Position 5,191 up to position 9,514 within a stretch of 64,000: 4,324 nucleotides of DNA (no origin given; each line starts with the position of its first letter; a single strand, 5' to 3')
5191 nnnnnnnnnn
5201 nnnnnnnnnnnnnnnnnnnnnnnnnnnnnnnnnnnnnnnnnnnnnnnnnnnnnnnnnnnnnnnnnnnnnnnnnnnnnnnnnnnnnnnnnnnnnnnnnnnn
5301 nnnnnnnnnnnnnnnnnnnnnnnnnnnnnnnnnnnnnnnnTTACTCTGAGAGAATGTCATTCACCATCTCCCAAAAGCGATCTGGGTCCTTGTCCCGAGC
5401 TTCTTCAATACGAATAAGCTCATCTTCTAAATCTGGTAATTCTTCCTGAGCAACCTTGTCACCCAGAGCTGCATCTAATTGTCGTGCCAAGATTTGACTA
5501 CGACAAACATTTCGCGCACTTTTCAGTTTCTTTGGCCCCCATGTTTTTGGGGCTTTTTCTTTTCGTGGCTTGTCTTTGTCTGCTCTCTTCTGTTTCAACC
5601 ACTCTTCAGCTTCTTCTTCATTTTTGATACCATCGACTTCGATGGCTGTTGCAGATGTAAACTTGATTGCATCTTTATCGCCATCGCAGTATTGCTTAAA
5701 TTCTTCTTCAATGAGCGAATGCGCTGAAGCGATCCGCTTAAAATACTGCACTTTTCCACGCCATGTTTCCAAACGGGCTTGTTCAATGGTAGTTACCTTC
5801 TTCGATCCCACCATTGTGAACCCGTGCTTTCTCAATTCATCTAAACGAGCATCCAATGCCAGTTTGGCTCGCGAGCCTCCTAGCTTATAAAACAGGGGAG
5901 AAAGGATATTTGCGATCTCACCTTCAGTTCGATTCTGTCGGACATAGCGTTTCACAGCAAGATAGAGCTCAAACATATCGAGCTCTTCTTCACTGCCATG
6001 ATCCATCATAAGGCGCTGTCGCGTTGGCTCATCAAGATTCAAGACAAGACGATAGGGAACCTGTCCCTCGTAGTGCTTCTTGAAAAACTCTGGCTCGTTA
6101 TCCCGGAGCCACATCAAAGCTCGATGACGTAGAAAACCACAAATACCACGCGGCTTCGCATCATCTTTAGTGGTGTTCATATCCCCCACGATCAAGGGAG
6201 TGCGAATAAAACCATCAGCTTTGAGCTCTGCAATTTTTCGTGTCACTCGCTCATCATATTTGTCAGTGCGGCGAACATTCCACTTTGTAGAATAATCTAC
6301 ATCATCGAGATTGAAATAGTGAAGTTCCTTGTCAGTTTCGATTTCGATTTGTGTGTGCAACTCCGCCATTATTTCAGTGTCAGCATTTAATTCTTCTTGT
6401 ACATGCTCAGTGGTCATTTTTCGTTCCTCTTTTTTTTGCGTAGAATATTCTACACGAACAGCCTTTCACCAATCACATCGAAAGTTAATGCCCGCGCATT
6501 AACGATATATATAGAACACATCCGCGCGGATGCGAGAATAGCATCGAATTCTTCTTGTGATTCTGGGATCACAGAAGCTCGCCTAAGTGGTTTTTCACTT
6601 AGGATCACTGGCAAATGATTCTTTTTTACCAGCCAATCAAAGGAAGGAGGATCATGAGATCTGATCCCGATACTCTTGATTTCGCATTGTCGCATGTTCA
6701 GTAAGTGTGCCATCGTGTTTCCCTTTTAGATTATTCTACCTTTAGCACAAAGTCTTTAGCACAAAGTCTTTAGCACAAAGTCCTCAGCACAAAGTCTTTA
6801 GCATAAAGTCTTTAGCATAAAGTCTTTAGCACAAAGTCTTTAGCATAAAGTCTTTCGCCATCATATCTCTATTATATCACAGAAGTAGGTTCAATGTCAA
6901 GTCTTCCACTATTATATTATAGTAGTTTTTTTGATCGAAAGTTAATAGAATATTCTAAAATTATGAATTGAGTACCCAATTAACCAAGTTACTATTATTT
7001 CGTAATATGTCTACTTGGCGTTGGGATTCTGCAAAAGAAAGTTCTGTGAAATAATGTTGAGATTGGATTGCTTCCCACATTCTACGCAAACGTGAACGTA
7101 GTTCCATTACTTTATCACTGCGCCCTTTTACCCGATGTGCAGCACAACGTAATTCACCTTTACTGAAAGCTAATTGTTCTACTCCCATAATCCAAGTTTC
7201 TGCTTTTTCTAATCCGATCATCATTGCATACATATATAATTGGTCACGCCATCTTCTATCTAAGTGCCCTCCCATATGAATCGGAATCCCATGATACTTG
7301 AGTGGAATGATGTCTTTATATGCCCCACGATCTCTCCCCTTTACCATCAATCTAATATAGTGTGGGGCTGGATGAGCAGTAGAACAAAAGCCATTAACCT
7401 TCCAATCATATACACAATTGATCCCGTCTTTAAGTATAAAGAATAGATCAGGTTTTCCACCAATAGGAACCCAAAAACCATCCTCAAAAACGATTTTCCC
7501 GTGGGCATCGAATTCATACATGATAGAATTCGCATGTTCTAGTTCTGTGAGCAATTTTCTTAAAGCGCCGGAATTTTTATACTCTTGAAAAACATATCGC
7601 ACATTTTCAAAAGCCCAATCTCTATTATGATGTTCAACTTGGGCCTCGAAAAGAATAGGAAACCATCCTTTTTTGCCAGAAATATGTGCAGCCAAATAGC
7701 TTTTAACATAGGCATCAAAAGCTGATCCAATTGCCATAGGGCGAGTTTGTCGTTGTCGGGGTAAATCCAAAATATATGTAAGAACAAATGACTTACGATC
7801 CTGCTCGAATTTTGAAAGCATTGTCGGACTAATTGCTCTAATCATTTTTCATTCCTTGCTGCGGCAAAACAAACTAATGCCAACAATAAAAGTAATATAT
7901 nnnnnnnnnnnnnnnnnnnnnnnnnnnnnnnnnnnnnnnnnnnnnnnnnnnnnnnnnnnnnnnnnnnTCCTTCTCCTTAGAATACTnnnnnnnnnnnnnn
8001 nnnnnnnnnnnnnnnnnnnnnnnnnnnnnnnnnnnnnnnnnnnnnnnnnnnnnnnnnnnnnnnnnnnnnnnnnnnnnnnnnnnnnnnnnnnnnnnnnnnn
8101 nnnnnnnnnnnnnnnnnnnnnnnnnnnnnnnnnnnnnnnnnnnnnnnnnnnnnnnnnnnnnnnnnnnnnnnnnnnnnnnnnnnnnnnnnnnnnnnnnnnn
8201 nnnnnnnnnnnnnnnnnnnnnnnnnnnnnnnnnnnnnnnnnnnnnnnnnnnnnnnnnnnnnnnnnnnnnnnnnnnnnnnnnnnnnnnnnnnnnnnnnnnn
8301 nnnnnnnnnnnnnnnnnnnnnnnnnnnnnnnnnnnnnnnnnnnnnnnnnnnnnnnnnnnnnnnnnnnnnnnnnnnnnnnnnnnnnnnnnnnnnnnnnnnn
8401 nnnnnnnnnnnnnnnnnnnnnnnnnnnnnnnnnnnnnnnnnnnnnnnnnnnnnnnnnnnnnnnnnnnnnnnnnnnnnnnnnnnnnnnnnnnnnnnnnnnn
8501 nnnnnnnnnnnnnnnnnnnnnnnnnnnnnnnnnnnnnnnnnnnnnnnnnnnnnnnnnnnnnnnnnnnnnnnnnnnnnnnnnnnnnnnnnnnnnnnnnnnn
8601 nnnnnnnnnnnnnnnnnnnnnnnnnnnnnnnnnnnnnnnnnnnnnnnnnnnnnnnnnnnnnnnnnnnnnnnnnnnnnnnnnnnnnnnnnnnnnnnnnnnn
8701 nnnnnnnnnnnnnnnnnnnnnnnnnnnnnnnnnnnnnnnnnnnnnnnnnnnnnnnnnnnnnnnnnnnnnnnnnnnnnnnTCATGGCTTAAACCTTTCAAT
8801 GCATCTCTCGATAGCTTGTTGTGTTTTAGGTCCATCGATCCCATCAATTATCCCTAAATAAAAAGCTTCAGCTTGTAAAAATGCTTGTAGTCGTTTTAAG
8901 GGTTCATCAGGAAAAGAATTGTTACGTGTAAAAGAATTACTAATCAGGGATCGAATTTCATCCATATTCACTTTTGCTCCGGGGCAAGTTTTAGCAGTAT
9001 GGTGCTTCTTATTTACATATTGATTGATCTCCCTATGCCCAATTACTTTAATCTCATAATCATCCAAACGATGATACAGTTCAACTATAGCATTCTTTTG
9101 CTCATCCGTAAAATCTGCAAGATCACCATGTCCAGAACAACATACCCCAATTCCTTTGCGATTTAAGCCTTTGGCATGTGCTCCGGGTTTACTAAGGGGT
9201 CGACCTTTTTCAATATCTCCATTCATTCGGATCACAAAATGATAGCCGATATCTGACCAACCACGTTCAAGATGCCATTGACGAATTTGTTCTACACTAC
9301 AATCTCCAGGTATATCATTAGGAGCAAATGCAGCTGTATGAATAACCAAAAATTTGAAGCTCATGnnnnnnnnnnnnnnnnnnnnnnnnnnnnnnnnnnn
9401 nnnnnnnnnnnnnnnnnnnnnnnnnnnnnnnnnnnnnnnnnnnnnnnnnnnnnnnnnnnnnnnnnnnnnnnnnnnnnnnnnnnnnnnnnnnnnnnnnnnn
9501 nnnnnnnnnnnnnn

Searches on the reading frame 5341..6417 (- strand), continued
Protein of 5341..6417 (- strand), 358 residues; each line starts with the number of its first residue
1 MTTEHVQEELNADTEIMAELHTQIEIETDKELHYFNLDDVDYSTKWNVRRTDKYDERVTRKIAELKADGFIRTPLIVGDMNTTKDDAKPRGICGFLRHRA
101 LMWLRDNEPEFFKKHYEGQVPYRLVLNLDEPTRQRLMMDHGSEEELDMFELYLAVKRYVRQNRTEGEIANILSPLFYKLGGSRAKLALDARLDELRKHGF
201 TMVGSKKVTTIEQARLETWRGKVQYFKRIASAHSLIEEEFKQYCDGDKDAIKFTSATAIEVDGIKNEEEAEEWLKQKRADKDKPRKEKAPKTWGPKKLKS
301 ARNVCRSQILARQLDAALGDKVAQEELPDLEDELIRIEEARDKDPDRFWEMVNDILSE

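Call 93: find_encoding_contigs(protein=P0003, flank=3000, max_places=3)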
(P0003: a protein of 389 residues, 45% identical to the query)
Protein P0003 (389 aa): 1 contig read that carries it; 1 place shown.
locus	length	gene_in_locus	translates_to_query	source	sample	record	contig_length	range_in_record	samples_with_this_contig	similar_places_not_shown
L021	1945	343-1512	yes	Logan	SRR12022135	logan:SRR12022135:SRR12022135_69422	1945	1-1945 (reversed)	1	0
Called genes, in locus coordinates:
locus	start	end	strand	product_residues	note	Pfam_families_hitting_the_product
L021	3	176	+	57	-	?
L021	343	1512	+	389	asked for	-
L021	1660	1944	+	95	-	?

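Call 94: find_encoding_contigs(protein=P0005, flank=3000, max_places=3)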
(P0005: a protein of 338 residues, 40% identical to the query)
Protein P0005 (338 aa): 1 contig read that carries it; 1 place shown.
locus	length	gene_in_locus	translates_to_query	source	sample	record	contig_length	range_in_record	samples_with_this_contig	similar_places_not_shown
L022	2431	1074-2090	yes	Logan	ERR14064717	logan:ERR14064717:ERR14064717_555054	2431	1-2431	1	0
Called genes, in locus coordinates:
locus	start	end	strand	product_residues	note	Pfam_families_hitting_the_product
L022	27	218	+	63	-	-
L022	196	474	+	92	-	-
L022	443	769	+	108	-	-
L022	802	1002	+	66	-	-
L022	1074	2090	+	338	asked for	-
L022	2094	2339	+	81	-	-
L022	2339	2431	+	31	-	?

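Call 105: search_protein_families(library=ncbifam, proteins=[window:5341-6417:-], max_evalue=0.01)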
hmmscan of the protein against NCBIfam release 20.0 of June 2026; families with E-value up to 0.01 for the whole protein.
window:5341-6417:- (358 aa): 0 families

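Call 106: search_protein_families(library=padloc, proteins=[window:5341-6417:-], max_evalue=0.01)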
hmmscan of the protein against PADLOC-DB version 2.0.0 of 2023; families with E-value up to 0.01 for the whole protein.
window:5341-6417:- (358 aa): 0 families

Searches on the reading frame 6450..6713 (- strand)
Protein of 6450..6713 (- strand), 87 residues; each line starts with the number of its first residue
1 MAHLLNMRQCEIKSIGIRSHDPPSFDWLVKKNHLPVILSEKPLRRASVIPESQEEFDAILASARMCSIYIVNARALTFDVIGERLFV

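Call 9: search_protein_families(library=pfam, proteins=[window:6450-6713:-], max_evalue=0.01)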
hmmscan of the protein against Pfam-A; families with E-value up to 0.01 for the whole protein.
window:6450-6713:- (87 aa): 0 families

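Call 10: search_protein_families(library=phrogs, proteins=[window:6450-6713:-], max_evalue=0.01)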
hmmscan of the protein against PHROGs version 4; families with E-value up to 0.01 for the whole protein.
window:6450-6713:- (87 aa): 0 families

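Call 31: find_homologous_proteins(query=window:6450-6713:-, max_evalue=0.1)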
Query window:6450-6713:- (87 aa): 1 proteins with E <= 0.1 among 1 candidates.
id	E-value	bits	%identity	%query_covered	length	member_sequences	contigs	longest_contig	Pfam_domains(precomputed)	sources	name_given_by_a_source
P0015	2.5e-50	185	100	100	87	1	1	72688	-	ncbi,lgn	-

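Call 68: predict_structure(protein=window:6450-6713:-)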
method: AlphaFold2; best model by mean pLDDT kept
length: 87 residues; sequences in the alignment: 1
mean_pLDDT: 47.9   pTM: 0.41
mean pLDDT of the five models: 47.9, 45.9, 40.9, 37.8, 36.1
residues with pLDDT >= 90: 0; 70-90: 4; 50-70: 35; < 50: 48
segments of 3 or more residues with pLDDT < 50: 1-21, 39-46, 64-67, 74-87
pLDDT, mean of each block of 10 residues (from residue 1): 29 34 62 54 50 68 52 45 33
secondary structure, 60 per line:
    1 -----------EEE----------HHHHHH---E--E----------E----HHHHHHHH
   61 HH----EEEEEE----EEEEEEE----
elements in order: E12-14 H25-30 H53-62 E67-72 E77-83

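Call 105: search_protein_families(library=ncbifam, proteins=[window:6450-6713:-], max_evalue=0.01)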
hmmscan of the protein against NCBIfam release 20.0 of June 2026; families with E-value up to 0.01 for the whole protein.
window:6450-6713:- (87 aa): 0 families

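Call 106: search_protein_families(library=padloc, proteins=[window:6450-6713:-], max_evalue=0.01)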
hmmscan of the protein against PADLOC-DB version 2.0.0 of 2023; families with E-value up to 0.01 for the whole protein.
window:6450-6713:- (87 aa): 0 families

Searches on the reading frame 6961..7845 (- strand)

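Call 9: search_protein_families(library=pfam, proteins=[window:6961-7845:-], max_evalue=0.01)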
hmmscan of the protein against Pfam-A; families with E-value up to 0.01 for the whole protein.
window:6961-7845:- (294 aa): 1 family
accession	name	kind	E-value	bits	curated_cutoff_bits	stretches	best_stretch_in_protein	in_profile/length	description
PF12705.13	PDDEXK_1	-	0.00024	21.5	22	1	5-149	2-144/247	PD-(D/E)XK nuclease superfamily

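Call 10: search_protein_families(library=phrogs, proteins=[window:6961-7845:-], max_evalue=0.01)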
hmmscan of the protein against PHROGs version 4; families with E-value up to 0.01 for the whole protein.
window:6961-7845:- (294 aa): 0 families

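Call 106: search_protein_families(library=padloc, proteins=[window:6961-7845:-], max_evalue=0.01)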
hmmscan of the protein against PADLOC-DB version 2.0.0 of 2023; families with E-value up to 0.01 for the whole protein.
window:6961-7845:- (294 aa): 0 families

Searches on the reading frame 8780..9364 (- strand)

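Call 9: search_protein_families(library=pfam, proteins=[window:8780-9364:-], max_evalue=0.01)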
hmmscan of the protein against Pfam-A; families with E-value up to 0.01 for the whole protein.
window:8780-9364:- (194 aa): 2 families
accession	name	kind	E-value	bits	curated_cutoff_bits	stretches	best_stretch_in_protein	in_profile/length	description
PF01510.30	Amidase_2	-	1.1e-13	52.1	26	1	4-129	6-130/131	N-acetylmuramoyl-L-alanine amidase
PF01471.23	PG_binding_1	-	0.0022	18.6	23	1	154-187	3-36/57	Putative peptidoglycan binding domain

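Call 10: search_protein_families(library=phrogs, proteins=[window:8780-9364:-], max_evalue=0.01)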
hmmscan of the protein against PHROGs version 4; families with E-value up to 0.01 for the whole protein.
window:8780-9364:- (194 aa): 4 families
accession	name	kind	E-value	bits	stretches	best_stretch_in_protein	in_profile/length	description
phrog_822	-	lysis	1.6e-34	120.5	1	3-133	24-150/215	amidase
phrog_1493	-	lysis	3.5e-25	90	1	4-135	35-158/394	endolysin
phrog_35436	-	lysis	9.9e-24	85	1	19-142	30-148/266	amidase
phrog_1794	-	lysis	0.003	18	1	2-148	55-202/336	amidase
